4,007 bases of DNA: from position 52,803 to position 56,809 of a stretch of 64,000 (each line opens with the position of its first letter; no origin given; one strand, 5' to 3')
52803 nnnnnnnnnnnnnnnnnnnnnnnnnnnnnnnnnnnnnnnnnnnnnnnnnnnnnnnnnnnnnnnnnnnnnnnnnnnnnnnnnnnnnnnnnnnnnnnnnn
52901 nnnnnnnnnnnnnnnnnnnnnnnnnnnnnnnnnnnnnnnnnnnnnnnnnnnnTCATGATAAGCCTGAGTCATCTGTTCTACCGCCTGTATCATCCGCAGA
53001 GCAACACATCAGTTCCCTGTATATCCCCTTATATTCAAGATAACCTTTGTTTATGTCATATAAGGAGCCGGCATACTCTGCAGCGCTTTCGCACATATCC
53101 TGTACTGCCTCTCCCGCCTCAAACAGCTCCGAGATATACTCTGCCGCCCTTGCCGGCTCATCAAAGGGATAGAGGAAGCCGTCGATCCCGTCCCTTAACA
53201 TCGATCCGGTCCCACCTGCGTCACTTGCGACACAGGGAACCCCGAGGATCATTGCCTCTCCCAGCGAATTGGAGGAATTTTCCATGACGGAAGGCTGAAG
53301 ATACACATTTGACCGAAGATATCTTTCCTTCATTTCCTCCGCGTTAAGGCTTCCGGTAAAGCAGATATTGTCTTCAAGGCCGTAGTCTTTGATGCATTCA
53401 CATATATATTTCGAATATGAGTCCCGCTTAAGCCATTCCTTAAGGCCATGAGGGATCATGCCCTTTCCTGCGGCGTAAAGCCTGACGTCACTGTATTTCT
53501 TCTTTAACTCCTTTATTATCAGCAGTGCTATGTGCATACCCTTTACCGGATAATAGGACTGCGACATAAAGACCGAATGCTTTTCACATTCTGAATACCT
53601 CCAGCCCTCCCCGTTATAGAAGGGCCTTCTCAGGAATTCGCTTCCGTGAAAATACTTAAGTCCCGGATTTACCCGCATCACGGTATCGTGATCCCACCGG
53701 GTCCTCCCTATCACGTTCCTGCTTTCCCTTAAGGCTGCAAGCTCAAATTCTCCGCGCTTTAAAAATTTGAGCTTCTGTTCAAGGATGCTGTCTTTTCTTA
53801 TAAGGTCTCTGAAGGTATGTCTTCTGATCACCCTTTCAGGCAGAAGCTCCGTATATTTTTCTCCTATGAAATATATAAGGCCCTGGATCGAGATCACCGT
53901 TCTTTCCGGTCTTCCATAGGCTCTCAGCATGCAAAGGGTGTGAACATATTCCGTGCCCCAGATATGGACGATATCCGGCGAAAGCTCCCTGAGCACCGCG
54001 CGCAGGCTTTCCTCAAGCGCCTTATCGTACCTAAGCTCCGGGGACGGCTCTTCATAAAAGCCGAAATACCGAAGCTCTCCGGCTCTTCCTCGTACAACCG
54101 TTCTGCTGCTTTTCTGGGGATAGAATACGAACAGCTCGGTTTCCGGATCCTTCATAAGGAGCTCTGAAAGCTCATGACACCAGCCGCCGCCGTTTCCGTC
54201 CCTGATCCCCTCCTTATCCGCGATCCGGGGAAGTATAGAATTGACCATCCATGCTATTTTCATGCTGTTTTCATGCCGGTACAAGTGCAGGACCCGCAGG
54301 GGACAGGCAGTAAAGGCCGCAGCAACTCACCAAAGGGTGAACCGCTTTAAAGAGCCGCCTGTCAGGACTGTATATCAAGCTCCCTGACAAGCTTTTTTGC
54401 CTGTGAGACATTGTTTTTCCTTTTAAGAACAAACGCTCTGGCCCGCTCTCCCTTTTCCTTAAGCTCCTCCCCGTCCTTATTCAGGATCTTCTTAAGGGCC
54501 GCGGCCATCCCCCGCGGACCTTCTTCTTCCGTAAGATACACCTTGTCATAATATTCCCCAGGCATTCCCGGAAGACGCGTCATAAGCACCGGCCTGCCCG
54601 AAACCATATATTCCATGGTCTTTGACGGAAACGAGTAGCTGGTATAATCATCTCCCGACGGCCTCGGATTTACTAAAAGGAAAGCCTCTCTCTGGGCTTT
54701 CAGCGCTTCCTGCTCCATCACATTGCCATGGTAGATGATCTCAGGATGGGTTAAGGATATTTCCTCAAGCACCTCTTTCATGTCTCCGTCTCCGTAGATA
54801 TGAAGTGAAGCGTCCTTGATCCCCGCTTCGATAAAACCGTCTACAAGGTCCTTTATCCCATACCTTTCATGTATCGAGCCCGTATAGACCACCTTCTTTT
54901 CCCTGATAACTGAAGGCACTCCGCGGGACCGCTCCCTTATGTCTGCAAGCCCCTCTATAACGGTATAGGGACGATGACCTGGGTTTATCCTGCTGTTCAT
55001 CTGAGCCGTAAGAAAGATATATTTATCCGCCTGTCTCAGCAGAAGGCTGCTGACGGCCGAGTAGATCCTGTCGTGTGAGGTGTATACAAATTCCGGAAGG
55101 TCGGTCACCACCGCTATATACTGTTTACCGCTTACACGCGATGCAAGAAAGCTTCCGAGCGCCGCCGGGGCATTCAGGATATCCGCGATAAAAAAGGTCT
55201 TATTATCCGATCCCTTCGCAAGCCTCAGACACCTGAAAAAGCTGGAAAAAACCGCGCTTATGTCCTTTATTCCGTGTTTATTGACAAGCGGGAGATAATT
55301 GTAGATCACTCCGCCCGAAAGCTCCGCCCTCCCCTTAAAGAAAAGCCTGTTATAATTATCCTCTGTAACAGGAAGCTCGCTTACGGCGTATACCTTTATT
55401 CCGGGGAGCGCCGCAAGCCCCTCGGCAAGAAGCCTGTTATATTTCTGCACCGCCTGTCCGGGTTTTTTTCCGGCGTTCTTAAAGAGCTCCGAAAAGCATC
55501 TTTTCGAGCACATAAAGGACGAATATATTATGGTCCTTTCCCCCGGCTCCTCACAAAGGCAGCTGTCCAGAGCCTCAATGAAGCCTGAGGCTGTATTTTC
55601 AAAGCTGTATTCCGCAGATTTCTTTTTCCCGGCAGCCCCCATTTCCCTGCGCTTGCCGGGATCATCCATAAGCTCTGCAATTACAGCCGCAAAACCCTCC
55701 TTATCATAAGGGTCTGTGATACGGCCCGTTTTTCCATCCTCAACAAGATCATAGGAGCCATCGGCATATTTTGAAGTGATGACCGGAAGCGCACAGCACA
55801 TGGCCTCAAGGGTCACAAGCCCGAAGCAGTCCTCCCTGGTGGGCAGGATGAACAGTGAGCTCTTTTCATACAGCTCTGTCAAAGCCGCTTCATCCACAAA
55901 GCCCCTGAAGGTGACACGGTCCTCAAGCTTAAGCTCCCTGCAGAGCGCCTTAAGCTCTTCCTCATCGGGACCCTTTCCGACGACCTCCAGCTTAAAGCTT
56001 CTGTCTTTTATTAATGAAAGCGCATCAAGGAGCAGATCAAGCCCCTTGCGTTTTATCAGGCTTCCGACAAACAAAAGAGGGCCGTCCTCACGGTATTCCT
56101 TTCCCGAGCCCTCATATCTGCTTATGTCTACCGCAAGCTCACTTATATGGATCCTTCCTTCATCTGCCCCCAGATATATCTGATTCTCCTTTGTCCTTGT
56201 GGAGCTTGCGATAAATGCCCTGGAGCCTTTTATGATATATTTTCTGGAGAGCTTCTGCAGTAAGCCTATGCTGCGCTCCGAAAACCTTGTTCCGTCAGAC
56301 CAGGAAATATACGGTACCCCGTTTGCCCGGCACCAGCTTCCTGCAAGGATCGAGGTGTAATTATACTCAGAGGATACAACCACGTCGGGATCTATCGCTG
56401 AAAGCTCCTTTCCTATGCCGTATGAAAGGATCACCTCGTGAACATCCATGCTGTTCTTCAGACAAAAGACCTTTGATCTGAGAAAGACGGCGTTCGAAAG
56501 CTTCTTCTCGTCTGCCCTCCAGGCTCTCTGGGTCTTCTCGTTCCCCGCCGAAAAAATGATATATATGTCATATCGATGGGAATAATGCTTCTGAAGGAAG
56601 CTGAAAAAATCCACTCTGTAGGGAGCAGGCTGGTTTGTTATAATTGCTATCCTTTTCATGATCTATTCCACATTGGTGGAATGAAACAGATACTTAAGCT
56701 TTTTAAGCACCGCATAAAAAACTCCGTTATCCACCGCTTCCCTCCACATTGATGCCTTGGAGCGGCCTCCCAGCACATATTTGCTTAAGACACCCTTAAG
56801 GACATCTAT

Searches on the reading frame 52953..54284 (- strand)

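Call 5: search_protein_families(library=pfam, proteins=[window:52953-54284:-])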
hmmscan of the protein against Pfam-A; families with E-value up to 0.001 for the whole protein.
window:52953-54284:- (443 aa): 2 families
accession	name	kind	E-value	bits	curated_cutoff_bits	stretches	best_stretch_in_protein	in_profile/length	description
PF00534.26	Glycos_transf_1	-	2.8e-25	89.3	26.4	1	237-402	17-170/172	Glycosyl transferases group 1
PF13692.12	Glyco_trans_1_4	-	4.4e-21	76.1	27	1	237-389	4-141/142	Glycosyl transferases group 1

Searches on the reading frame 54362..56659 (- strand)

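Call 5: search_protein_families(library=pfam, proteins=[window:54362-56659:-])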
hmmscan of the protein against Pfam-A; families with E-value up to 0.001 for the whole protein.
window:54362-56659:- (765 aa): 4 families
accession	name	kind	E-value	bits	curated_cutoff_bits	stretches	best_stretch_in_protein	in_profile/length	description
PF13692.12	Glyco_trans_1_4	-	3.7e-50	170.3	27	2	195-333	4-142/142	Glycosyl transferases group 1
PF00534.26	Glycos_transf_1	-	1.8e-49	168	26.4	2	192-346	15-171/172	Glycosyl transferases group 1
PF13524.12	Glyco_trans_1_2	-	8.5e-15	55.4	25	2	211-357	6-139/144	Glycosyl transferase-like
PF20706.3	GT4-conflict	-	4.6e-11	42.8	26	1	195-309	200-323/385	Family 4 Glycosyltransferase in conflict systems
